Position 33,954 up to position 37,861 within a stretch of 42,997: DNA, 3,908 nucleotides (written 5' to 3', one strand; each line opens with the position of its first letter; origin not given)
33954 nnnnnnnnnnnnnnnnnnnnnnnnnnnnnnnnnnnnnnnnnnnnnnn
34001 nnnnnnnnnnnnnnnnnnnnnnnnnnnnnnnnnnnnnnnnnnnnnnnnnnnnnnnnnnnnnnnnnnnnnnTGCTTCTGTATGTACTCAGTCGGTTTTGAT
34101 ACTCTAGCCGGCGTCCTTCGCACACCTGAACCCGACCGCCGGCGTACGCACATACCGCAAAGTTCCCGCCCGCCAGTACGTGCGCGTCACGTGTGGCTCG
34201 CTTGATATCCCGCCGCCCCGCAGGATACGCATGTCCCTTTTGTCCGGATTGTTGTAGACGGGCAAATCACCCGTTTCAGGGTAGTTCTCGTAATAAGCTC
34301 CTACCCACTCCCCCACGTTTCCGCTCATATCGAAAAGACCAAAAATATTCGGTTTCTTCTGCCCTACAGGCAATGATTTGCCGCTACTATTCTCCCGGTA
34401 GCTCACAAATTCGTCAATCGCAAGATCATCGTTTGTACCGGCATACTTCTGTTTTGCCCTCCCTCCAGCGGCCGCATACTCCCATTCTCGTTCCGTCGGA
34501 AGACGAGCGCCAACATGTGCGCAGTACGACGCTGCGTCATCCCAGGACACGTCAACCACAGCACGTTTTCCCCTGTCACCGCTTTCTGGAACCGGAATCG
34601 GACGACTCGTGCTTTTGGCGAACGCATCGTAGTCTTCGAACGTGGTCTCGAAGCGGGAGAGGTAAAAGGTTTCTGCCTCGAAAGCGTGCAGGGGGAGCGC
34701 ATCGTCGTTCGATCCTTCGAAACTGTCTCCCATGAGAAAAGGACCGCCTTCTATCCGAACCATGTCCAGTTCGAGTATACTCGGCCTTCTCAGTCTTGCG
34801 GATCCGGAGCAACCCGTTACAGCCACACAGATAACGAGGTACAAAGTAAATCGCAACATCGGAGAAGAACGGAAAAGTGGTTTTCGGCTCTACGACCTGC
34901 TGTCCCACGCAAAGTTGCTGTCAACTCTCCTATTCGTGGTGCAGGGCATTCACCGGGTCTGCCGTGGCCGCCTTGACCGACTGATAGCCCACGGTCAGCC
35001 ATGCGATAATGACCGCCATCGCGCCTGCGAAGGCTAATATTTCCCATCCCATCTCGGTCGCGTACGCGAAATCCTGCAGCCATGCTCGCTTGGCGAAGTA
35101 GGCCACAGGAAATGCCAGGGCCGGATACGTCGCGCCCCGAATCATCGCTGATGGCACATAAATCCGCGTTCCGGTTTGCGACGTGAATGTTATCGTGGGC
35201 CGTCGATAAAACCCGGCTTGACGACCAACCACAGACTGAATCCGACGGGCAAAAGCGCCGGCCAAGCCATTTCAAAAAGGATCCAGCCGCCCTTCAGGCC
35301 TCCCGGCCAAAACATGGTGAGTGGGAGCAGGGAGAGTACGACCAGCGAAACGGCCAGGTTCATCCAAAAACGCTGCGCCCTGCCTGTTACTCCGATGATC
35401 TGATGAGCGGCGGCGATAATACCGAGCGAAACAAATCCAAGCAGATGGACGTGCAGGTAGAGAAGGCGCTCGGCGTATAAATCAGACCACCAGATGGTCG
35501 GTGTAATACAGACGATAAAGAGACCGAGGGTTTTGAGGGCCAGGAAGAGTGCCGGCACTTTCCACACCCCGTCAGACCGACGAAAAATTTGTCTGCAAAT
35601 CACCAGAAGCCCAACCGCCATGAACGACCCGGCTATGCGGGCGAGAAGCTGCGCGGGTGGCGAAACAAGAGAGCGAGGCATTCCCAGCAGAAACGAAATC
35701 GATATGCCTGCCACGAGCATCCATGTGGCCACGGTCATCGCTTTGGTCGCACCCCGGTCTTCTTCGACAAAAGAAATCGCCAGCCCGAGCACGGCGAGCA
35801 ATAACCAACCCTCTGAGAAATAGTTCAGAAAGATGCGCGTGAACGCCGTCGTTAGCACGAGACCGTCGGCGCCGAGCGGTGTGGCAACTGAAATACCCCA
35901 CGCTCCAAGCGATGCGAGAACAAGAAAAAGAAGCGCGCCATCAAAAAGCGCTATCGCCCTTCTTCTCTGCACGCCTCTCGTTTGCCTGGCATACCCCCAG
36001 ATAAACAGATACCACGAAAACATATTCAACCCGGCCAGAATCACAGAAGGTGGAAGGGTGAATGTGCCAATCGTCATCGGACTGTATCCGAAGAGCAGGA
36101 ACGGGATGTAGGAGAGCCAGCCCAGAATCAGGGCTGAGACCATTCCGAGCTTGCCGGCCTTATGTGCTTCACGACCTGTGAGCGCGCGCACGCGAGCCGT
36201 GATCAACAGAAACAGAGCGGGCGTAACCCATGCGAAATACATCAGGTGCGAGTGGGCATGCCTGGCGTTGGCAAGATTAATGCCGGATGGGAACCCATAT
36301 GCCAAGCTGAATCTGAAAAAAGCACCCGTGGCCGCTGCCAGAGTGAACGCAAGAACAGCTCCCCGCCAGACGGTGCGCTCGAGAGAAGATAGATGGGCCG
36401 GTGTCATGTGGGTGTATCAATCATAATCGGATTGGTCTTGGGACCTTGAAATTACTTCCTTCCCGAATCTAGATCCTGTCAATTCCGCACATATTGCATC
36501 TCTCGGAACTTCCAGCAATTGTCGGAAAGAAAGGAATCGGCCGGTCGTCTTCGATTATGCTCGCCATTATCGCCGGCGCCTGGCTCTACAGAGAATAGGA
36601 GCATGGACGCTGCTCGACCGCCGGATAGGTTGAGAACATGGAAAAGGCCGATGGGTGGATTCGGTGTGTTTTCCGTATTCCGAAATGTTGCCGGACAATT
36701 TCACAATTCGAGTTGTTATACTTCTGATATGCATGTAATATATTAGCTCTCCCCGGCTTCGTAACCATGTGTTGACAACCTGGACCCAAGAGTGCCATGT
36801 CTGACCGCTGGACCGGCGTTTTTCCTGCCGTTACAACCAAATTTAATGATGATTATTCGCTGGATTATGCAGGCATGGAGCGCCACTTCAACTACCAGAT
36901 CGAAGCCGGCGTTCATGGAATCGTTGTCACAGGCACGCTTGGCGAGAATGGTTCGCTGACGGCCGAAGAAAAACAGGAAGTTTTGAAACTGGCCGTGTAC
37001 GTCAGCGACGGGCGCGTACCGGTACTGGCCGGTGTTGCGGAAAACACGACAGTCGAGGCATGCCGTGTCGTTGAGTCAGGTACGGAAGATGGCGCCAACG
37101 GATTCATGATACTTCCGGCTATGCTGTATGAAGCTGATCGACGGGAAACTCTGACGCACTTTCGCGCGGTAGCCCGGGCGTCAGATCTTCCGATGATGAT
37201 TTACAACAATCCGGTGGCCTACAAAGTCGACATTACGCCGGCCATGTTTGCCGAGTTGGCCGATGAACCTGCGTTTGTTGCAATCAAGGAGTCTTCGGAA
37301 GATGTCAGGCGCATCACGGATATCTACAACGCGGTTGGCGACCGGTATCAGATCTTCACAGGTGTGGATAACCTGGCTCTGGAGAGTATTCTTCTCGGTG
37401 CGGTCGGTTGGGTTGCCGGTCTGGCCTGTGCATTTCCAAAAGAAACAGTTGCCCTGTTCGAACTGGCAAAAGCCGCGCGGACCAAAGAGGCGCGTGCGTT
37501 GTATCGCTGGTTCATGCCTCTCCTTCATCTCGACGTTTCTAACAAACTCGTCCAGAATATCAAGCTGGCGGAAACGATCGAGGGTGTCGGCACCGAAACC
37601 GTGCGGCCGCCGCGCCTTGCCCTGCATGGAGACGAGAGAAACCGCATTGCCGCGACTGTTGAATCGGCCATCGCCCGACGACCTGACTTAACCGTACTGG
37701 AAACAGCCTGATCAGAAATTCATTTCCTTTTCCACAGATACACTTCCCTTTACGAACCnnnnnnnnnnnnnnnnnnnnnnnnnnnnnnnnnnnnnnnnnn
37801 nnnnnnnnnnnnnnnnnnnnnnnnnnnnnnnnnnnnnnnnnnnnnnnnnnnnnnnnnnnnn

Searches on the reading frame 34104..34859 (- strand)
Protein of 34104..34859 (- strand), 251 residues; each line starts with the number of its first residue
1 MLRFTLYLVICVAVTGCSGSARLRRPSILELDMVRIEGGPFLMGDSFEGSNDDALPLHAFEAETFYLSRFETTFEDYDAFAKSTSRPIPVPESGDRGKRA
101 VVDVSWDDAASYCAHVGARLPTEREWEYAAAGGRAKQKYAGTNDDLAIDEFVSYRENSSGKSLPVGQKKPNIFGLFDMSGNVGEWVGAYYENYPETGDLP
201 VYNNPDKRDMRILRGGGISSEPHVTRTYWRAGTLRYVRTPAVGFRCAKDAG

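Call 8: search_protein_families(library=pfam, proteins=[window:34104-34859:-], max_evalue=0.001)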
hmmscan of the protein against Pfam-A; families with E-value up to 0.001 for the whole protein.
window:34104-34859:- (251 aa): 1 family
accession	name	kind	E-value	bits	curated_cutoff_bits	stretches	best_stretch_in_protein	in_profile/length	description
PF03781.23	FGE-sulfatase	-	4.5e-45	154.8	23.3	1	32-248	4-255/255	Sulfatase-modifying factor enzyme 1-like domain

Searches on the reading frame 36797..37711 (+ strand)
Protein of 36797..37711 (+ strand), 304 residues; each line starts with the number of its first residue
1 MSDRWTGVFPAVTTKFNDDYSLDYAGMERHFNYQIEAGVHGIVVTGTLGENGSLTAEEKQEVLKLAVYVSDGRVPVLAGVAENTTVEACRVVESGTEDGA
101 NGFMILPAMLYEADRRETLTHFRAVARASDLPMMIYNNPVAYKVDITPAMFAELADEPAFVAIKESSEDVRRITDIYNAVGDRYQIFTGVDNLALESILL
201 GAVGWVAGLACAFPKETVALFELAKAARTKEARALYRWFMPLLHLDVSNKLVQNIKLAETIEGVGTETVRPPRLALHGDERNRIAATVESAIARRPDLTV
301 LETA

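Call 8: search_protein_families(library=pfam, proteins=[window:36797-37711:+], max_evalue=0.001)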
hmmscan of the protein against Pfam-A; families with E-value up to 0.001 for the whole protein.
window:36797-37711:+ (304 aa): 1 family
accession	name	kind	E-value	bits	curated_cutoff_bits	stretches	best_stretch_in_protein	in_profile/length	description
PF00701.28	DHDPS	-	7.5e-58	196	22.1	1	6-290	3-288/289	Dihydrodipicolinate synthetase family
